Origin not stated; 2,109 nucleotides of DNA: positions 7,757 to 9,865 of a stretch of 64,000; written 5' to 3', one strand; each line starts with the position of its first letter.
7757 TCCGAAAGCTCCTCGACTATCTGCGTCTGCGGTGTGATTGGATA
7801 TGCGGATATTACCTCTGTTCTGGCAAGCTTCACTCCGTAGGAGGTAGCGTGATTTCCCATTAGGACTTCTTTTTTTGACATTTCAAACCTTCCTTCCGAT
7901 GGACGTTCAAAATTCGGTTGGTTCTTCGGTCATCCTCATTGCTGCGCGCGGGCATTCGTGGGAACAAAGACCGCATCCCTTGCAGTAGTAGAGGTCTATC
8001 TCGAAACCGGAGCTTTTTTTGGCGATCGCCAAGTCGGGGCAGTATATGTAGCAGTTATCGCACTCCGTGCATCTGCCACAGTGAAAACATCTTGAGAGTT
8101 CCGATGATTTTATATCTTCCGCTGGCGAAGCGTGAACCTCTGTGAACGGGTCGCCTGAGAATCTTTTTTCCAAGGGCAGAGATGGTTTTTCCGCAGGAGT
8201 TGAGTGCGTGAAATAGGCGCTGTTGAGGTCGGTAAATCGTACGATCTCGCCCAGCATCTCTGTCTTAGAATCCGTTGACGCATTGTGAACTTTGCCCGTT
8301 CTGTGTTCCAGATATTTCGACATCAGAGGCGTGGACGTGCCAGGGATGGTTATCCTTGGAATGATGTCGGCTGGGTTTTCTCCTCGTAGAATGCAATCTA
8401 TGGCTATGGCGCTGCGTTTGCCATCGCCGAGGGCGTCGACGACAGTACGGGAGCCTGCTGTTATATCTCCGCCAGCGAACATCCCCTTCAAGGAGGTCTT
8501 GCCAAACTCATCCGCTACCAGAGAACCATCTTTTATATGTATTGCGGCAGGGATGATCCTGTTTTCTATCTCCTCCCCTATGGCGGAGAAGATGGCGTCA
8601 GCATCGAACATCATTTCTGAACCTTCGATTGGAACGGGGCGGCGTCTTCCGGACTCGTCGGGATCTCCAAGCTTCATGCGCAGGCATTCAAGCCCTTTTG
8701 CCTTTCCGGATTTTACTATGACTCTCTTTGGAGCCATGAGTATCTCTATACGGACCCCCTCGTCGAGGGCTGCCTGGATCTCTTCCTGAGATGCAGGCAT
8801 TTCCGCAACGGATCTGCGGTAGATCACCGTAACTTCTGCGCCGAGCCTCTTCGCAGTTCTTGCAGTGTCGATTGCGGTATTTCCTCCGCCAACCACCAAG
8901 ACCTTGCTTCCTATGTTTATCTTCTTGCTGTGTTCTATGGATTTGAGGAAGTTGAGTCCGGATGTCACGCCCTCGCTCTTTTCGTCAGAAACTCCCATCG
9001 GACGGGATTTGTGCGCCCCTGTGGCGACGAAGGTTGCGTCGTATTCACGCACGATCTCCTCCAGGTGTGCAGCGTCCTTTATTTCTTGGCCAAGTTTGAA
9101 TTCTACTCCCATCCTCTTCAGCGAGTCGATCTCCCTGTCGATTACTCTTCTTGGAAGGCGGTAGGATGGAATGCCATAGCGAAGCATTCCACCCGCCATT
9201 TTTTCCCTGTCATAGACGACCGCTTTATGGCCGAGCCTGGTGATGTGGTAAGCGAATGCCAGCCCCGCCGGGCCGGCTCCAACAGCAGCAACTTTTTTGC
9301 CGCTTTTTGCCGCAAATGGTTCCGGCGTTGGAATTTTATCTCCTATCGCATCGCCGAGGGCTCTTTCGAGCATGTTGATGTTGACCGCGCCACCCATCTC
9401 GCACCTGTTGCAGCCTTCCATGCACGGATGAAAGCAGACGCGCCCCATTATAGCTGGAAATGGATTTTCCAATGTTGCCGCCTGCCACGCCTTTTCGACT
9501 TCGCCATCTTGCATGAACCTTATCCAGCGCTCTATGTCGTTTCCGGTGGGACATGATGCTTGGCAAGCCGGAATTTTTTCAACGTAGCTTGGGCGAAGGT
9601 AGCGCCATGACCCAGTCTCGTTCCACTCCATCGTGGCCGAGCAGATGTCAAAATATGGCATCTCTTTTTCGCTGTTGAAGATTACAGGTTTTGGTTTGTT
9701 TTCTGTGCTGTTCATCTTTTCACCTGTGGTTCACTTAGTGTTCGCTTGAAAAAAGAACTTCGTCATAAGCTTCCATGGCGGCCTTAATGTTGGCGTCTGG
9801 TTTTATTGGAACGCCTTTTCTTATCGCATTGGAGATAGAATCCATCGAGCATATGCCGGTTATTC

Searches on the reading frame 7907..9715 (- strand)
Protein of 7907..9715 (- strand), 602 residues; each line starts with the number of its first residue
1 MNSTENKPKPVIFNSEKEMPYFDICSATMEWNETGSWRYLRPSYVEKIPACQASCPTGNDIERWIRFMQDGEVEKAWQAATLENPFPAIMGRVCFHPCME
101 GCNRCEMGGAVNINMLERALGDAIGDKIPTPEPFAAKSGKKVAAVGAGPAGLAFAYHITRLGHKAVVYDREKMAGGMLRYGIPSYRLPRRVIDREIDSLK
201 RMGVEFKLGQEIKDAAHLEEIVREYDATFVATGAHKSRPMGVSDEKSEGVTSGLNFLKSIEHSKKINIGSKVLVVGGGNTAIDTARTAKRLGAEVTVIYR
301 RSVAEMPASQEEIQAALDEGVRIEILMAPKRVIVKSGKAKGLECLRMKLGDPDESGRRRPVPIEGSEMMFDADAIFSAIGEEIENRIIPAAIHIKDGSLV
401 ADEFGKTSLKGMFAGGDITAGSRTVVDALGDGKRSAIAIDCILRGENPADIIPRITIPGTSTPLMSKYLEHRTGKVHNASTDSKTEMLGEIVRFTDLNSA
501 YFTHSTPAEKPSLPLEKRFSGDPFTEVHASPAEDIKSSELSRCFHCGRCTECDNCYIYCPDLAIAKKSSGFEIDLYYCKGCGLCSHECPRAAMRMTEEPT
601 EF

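Call 72: search_protein_families(library=pfam, proteins=[window:7907-9715:-], max_evalue=0.00001)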
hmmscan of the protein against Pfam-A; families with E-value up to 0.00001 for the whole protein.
window:7907-9715:- (602 aa): 8 families
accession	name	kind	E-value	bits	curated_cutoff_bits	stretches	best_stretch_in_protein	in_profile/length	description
PF07992.20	Pyr_redox_2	-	1.3e-32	113.8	26.1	1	141-431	2-290/291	Pyridine nucleotide-disulphide oxidoreductase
PF14691.11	Fer4_20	-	1.2e-14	54.5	25.8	1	49-123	30-107/113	Dihydroprymidine dehydrogenase domain II, 4Fe-4S cluster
PF13738.12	Pyr_redox_3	-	1.3e-11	44.8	30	1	260-308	156-203/305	Pyridine nucleotide-disulphide oxidoreductase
PF00070.33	Pyr_redox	-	8.6e-11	42.7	22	1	271-321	1-50/82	Pyridine nucleotide-disulphide oxidoreductase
PF13450.12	NAD_binding_8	-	5.5e-08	33.4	21.9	0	145-179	2-36/68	NAD(P)-binding Rossmann-like domain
PF01266.30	DAO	-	8.2e-08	32.6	27.9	0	142-175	2-35/353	FAD dependent oxidoreductase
PF12831.13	FAD_oxidored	-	3.2e-06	27.1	27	0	142-179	2-39/416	FAD dependent oxidoreductase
PF01262.27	AlaDh_PNT_C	-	7.3e-06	26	23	0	270-302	29-61/214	Alanine dehydrogenase/PNT, C-terminal domain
